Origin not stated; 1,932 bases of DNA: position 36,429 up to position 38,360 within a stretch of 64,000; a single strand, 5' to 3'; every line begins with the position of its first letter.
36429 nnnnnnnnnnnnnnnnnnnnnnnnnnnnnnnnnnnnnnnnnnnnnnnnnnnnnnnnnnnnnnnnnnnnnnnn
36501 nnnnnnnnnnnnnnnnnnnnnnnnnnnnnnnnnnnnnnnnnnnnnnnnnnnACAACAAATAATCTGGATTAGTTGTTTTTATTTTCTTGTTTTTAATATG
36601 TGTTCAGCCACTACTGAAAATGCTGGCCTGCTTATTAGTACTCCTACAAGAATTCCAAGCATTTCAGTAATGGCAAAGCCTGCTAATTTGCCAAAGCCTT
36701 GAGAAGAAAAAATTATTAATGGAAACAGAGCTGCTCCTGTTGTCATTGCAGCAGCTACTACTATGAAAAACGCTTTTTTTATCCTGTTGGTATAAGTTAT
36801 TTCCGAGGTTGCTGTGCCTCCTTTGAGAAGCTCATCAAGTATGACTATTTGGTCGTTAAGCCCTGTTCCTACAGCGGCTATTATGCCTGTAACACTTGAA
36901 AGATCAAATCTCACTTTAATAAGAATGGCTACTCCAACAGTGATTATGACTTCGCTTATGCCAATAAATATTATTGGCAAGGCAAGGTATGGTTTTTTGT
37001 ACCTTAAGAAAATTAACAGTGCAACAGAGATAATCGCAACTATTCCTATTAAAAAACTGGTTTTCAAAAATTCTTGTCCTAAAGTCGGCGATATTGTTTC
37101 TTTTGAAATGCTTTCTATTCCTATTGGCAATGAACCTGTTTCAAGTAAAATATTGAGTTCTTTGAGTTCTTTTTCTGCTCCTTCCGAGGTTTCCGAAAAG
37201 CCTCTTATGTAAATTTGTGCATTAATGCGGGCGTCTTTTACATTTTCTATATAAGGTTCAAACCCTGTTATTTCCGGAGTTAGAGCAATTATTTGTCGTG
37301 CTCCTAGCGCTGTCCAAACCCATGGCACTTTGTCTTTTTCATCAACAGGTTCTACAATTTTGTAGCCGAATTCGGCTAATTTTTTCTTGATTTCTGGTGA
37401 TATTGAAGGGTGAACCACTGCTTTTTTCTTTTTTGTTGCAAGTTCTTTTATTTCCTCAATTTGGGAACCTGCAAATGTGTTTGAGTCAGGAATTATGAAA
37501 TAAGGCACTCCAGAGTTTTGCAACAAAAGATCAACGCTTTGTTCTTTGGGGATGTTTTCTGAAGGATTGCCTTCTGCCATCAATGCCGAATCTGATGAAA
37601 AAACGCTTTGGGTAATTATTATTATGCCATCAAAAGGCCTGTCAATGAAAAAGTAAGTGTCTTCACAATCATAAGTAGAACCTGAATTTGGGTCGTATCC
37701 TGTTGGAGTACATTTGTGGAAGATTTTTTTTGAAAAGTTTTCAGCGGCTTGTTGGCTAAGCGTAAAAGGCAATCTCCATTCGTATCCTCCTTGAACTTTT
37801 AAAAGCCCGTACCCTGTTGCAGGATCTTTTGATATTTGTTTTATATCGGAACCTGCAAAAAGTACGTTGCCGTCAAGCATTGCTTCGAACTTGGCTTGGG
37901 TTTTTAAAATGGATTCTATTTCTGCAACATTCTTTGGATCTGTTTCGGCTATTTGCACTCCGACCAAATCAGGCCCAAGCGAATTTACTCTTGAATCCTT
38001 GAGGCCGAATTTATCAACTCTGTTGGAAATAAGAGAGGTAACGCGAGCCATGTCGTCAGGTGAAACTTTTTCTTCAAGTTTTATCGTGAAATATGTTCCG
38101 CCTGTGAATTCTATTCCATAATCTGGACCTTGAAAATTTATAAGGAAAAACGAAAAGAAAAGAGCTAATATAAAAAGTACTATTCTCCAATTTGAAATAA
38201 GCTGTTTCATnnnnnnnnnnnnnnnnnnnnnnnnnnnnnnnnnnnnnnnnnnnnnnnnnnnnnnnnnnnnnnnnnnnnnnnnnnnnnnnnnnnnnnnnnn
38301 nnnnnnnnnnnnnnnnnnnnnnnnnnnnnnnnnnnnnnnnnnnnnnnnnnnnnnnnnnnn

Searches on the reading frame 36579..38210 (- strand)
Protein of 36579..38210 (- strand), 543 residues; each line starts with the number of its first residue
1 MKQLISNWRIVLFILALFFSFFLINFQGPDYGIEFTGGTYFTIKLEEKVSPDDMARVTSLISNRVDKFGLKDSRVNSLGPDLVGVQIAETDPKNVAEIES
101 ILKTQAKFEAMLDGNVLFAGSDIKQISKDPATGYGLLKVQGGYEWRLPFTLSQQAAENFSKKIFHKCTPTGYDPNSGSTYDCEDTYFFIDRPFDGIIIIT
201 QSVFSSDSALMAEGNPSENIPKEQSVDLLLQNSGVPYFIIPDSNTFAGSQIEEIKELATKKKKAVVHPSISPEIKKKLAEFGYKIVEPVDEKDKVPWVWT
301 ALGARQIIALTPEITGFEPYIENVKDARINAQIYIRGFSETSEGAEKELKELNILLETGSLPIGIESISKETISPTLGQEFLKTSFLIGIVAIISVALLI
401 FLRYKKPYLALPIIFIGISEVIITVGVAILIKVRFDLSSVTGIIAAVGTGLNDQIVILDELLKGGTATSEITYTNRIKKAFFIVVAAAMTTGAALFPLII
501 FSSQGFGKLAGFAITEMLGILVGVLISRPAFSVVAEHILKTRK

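Call 75: search_protein_families(library=pfam, proteins=[window:36579-38210:-])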
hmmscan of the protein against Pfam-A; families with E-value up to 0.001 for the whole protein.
window:36579-38210:- (543 aa): 3 families
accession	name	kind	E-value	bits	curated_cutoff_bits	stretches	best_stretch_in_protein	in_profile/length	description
PF02355.23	SecD_SecF_C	-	2.5e-18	66.6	20.5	1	365-527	13-175/189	Protein export membrane protein SecD/SecF, C-terminal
PF07549.19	Sec_GG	-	9.3e-06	25.5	20.3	1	23-49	2-28/28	SecD/SecF GG Motif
PF21760.3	SecD_1st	-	3.5e-05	23.6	27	1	55-109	2-54/60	Protein translocase subunit SecDF, P1 domain, N-terminal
